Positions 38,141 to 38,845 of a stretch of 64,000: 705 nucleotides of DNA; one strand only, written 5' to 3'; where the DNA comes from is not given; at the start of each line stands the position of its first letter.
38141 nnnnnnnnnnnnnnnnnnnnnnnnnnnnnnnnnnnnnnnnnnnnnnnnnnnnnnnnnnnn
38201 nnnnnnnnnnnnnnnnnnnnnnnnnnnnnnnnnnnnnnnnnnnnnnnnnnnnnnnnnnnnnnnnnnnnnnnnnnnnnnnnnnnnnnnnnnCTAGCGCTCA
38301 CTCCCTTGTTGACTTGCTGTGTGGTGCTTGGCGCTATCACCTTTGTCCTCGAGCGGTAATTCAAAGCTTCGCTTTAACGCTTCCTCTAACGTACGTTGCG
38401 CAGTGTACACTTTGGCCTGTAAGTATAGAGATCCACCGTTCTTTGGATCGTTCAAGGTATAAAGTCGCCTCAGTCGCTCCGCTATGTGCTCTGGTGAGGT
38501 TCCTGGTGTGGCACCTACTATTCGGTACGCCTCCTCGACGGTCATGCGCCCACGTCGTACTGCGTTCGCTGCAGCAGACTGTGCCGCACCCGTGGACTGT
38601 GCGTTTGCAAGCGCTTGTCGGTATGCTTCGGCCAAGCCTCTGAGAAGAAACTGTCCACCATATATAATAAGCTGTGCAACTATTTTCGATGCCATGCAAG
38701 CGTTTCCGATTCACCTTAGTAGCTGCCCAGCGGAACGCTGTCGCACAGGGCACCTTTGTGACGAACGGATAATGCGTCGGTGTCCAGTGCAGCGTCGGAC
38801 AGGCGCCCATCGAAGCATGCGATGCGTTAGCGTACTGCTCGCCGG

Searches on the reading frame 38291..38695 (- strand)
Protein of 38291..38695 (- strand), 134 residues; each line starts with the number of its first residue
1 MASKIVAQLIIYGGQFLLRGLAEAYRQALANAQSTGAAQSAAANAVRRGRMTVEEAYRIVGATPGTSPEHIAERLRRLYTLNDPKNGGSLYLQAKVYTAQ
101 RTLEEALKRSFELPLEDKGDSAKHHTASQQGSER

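Call 8: search_protein_families(library=pfam, proteins=[window:38291-38695:-])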
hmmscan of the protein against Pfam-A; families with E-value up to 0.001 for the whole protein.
window:38291-38695:- (134 aa): 1 family
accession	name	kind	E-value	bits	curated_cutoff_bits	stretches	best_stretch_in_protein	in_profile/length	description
PF03656.18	Pam16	-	2.8e-19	69.8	30.3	1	1-110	1-114/127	Pam16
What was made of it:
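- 38291..38695 (-): TIM16/PAM16 coding sequence (134 aa), the gene downstream of the array. Pfam Pam16 E=2.8e-19 in call 8.
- Checked: The PAM16 ORF is 38291-38695 on the minus strand (Pfam Pam16, E=2.8e-19, call 8), so the array begins 156 nt upstream of its ATG.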

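Call 9: find_encoding_contigs(protein=window:38291-38695:-, flank=10000, max_places=10)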
Protein window:38291-38695:- (134 aa): 8 contigs read that carry it; 8 places shown.
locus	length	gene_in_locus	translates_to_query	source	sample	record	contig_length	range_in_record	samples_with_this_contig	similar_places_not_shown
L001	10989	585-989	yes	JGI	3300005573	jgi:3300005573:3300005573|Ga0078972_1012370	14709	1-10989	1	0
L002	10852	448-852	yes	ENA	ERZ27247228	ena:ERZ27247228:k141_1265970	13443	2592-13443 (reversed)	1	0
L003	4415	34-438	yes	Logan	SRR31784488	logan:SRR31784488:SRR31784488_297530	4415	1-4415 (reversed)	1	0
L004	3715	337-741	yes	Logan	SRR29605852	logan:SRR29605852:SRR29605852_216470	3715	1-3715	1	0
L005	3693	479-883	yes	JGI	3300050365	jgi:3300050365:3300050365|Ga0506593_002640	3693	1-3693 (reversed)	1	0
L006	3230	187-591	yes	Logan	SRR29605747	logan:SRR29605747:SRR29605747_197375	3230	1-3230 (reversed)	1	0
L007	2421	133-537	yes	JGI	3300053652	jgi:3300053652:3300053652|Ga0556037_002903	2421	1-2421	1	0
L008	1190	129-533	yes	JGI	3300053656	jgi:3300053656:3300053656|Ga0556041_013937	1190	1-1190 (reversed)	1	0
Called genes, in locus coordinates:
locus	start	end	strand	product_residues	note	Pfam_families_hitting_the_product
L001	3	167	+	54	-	?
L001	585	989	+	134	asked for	PF03656:Pam16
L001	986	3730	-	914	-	PF05192:MutS_III, PF00488:MutS_V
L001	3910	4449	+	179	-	-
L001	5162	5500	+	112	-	-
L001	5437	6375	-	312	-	-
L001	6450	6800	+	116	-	-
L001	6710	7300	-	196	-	-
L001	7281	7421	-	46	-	-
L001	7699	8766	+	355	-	PF00535:Glycos_transf_2, PF13641:Glyco_tranf_2_3 (weak)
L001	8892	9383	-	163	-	-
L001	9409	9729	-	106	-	-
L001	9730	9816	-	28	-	-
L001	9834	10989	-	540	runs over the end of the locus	PF03357:Snf7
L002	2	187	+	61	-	?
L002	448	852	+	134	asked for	PF03656:Pam16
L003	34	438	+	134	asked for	PF03656:Pam16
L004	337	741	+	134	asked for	PF03656:Pam16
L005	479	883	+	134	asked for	PF03656:Pam16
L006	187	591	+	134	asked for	PF03656:Pam16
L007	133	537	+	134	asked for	PF03656:Pam16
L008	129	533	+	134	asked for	PF03656:Pam16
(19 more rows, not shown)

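Call 11: list_cluster_members(proteins=[window:38291-38695:-, window:35550-38294:+, window:30511-31623:-])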
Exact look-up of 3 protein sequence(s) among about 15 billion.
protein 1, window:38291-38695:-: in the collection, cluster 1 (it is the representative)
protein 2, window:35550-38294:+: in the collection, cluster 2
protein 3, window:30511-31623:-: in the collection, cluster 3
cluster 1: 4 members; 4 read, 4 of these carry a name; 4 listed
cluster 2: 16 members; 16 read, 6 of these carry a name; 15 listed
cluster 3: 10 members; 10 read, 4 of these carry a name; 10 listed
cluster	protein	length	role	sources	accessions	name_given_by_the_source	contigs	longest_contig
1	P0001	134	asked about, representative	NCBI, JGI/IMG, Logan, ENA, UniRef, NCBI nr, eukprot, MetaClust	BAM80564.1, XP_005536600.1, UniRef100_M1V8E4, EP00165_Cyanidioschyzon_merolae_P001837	hypothetical protein, conserved [Cyanidioschyzon merolae strain 10D] | import inner membrane translocase subunit TIM16 | Mitochondrial import inner membrane translocase subunit tim16 n=1 Tax=Cyanidioschyzon ...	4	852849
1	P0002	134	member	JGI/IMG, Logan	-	import inner membrane translocase subunit TIM16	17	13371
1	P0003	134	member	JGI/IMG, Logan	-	import inner membrane translocase subunit TIM16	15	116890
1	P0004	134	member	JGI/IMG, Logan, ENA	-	import inner membrane translocase subunit TIM16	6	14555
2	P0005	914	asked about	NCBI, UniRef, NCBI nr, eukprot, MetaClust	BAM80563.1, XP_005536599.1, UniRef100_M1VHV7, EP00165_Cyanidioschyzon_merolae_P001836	mutS family DNA mismatch repair protein MSH4 [Cyanidioschyzon merolae strain 10D] | MutS family DNA mismatch repair protein MSH4 n=1 Tax=Cyanidioschyzon merolae (strain ... | XP_005536599.1 mutS family DNA mismatch repair protein MSH4 [Cyanidioschyzon merolae ...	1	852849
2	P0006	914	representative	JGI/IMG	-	-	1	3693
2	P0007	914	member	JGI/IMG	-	DNA mismatch repair protein MSH4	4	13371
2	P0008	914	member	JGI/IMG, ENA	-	DNA mismatch repair protein MSH4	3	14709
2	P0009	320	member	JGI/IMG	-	DNA mismatch repair ATPase MutS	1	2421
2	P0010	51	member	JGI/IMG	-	hypothetical protein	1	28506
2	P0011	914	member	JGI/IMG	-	DNA mismatch repair protein MSH4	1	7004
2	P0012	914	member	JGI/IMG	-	-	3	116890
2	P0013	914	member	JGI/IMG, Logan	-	-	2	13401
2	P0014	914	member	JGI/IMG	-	-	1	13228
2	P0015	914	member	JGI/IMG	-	-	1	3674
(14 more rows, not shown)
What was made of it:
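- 38291..38695 (-): Identical to C. merolae 10D BAM80564.1 in call 11.
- Organism: C. merolae 10D (call 11).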

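Call 19: find_encoding_contigs(protein=P0003, flank=6000, max_places=10)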
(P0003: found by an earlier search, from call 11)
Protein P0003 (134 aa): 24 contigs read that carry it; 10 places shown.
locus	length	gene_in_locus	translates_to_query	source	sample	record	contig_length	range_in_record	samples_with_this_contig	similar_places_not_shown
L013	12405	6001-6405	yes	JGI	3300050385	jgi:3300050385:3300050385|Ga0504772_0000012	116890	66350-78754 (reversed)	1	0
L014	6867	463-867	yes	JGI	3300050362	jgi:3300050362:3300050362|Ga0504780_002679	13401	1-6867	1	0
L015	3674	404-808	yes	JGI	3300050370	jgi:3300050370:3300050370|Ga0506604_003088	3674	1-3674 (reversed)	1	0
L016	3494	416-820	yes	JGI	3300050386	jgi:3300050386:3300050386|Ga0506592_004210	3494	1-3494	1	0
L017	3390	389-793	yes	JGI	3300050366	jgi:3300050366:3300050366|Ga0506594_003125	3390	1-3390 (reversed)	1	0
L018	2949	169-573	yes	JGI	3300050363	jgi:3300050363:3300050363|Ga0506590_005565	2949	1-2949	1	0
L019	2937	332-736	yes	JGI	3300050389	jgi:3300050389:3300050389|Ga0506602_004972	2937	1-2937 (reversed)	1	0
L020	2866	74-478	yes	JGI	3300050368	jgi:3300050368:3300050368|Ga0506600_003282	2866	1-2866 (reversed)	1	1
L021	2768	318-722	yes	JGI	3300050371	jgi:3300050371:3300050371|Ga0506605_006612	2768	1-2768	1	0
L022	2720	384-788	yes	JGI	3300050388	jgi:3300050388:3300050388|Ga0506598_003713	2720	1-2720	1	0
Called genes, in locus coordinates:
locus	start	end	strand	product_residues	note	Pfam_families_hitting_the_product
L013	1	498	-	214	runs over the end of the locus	PF01106:NifU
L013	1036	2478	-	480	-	-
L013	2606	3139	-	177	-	-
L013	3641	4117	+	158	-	-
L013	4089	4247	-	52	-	-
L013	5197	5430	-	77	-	-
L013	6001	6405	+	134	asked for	PF03656:Pam16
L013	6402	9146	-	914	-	PF05192:MutS_III, PF00488:MutS_V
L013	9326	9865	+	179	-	-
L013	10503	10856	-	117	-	-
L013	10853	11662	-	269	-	-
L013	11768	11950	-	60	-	-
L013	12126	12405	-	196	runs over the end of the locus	-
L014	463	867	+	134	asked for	PF03656:Pam16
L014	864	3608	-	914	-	PF05192:MutS_III, PF00488:MutS_V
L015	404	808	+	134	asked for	PF03656:Pam16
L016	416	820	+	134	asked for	PF03656:Pam16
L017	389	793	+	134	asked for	PF03656:Pam16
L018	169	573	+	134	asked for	PF03656:Pam16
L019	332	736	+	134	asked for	PF03656:Pam16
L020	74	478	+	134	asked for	PF03656:Pam16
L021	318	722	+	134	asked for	PF03656:Pam16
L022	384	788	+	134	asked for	PF03656:Pam16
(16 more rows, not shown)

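Call 26: find_homologous_proteins(query=window:38291-38695:-, max_evalue=1e-10)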
Query window:38291-38695:- (134 aa): 5 proteins with E <= 1e-10 among 90 candidates.
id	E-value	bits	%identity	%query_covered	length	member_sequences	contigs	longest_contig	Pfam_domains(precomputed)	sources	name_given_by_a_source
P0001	2.0e-78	278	100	100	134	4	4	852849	PF03656.19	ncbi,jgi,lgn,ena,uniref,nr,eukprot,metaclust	ncbi:hypothetical protein, conserved [Cyanidioschyzon merolae strain 10D]|jgi:import inner membrane 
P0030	5.6e-55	202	76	95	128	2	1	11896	PF03656.19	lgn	-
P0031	7.9e-55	202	76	96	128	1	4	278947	PF03656.19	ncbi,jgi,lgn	jgi:import inner membrane translocase subunit TIM16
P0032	4.8e-34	135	58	87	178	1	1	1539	PF03656.19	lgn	-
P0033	4.2e-33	132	51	94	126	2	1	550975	PF03656.19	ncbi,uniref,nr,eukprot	ncbi:hypothetical protein CDCA_CDCA04G1293 [Cyanidium caldarium]|uniref:Mitochondrial import inner m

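Call 27: find_encoding_contigs(protein=P0031, flank=6000, max_places=6)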
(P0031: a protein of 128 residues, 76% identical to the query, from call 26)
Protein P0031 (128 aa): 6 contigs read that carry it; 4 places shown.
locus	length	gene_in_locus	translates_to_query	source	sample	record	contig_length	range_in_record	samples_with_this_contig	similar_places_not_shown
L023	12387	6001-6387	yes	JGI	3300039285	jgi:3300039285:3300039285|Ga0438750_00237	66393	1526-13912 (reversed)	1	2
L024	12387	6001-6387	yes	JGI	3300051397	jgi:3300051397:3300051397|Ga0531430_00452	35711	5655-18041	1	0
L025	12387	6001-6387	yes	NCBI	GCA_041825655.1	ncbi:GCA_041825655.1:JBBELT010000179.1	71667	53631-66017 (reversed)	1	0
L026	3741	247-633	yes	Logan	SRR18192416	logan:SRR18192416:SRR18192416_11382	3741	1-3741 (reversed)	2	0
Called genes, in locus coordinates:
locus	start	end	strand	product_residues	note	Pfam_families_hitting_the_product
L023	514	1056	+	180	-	-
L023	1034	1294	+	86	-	-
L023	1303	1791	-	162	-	PF01106:NifU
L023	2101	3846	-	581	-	-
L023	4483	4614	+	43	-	-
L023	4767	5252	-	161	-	-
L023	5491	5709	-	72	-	-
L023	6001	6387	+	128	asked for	PF03656:Pam16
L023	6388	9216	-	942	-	PF05188:MutS_II (faint), PF05192:MutS_III, PF00488:MutS_V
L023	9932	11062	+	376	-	PF13641:Glyco_tranf_2_3, PF00535:Glycos_transf_2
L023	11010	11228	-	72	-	-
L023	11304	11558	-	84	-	-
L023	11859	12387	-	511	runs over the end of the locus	PF03357:Snf7 (weak)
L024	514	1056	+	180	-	-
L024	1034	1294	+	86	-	-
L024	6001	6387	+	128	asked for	PF03656:Pam16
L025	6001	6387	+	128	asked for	PF03656:Pam16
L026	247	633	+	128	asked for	PF03656:Pam16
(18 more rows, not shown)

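Call 28: find_encoding_contigs(protein=P0030, flank=6000, max_places=4)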
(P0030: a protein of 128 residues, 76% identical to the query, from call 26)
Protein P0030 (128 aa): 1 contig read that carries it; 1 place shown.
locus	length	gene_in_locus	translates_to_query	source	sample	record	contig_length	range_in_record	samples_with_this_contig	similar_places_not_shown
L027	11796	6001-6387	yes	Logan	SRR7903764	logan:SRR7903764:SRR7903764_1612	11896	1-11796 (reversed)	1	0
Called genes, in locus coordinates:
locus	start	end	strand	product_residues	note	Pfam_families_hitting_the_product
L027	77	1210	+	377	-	PF00149:Metallophos (weak), PF05011:DBR1 (faint)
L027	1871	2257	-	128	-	-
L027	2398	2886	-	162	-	PF01106:NifU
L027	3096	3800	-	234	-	-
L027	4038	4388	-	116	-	-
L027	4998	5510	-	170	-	-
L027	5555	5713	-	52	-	-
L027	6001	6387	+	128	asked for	PF03656:Pam16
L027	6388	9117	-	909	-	PF05192:MutS_III, PF00488:MutS_V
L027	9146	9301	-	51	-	-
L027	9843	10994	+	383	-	PF13641:Glyco_tranf_2_3, PF00535:Glycos_transf_2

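Call 29: find_encoding_contigs(protein=P0033, flank=6000, max_places=3)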
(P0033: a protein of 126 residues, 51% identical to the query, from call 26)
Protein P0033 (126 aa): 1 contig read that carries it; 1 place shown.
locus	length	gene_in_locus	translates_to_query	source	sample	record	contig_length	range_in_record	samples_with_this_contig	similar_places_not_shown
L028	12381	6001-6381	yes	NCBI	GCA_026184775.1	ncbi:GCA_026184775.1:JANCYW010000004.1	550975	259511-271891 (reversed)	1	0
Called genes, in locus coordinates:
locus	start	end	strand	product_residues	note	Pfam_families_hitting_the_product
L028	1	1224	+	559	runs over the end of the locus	-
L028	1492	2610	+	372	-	PF05011:DBR1 (weak)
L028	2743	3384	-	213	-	PF01106:NifU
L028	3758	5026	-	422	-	PF00320:GATA (faint)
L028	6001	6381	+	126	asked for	PF03656:Pam16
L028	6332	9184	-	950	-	PF05188:MutS_II (weak), PF05192:MutS_III, PF00488:MutS_V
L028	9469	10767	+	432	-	PF00535:Glycos_transf_2, PF13641:Glyco_tranf_2_3 (weak)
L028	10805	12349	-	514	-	PF03357:Snf7 (weak)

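Call 34: find_encoding_contigs(protein=P0002, flank=1500, max_places=10)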
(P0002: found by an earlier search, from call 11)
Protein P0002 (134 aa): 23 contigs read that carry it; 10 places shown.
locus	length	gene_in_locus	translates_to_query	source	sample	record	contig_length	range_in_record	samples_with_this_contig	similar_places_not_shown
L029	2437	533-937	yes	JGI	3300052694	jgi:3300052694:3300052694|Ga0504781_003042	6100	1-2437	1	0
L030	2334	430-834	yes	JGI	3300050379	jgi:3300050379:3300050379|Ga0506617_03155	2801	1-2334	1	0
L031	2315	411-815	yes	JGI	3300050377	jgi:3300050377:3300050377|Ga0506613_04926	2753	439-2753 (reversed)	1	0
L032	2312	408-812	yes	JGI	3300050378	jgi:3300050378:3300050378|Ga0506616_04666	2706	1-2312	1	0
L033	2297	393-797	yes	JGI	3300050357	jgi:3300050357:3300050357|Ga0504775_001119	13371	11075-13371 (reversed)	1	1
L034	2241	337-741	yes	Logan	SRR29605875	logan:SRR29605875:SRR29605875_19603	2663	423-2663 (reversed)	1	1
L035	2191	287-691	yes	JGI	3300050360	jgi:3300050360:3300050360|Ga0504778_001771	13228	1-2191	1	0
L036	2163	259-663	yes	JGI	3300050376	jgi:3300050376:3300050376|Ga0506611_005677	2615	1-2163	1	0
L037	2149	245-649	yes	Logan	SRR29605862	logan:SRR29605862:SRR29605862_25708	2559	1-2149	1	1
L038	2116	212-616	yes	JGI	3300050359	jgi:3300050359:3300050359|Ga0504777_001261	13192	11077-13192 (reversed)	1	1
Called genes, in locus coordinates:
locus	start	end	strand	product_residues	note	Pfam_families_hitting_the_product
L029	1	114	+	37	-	?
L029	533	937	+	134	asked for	PF03656:Pam16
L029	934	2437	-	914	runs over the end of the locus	PF05192:MutS_III, PF00488:MutS_V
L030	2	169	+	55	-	?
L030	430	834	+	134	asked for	PF03656:Pam16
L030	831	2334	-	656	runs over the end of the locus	?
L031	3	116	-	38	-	?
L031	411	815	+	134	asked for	PF03656:Pam16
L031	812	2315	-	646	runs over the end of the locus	?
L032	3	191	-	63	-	?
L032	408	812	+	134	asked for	PF03656:Pam16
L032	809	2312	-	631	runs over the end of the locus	?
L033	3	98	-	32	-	?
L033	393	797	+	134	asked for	PF03656:Pam16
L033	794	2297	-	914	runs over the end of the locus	PF05192:MutS_III, PF05190:MutS_IV (weak), PF00488:MutS_V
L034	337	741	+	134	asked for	PF03656:Pam16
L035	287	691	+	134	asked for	PF03656:Pam16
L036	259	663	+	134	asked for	PF03656:Pam16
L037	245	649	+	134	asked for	PF03656:Pam16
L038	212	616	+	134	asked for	PF03656:Pam16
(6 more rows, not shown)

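Call 35: find_encoding_contigs(protein=P0004, flank=1500, max_places=10)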
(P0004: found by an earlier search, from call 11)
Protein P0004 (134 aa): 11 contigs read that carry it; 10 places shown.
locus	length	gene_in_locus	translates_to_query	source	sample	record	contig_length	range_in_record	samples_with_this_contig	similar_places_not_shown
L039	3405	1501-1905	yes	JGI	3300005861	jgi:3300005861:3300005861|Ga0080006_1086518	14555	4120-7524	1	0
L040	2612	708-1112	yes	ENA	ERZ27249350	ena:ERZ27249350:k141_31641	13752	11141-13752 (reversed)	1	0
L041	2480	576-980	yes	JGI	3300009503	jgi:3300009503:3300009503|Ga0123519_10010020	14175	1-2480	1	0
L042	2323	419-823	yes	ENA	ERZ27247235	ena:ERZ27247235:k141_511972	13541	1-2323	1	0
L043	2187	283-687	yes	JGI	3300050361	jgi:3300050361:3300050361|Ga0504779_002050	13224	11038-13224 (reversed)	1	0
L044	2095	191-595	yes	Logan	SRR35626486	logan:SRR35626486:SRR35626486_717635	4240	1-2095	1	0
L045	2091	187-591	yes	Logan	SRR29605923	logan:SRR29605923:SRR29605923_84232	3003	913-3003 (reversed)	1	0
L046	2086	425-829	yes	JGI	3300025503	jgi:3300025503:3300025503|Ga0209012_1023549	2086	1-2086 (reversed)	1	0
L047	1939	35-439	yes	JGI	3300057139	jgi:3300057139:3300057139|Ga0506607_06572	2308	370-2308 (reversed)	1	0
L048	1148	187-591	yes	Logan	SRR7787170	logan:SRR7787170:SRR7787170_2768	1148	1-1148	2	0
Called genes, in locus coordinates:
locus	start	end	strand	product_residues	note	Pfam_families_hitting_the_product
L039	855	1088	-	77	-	-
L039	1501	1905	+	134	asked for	PF03656:Pam16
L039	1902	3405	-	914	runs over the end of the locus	PF05192:MutS_III, PF00488:MutS_V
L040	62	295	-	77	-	-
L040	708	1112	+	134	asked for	PF03656:Pam16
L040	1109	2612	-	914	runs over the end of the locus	PF05192:MutS_III, PF00488:MutS_V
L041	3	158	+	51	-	?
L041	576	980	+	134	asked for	PF03656:Pam16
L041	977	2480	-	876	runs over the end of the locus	PF05192:MutS_III, PF00488:MutS_V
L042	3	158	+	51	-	?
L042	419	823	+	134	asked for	PF03656:Pam16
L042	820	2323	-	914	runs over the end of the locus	PF05192:MutS_III, PF00488:MutS_V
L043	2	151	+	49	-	?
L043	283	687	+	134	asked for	PF03656:Pam16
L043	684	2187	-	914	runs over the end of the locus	PF05192:MutS_III, PF00488:MutS_V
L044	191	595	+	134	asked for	PF03656:Pam16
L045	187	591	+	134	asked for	PF03656:Pam16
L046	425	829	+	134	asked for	PF03656:Pam16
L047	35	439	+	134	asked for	PF03656:Pam16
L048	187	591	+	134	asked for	PF03656:Pam16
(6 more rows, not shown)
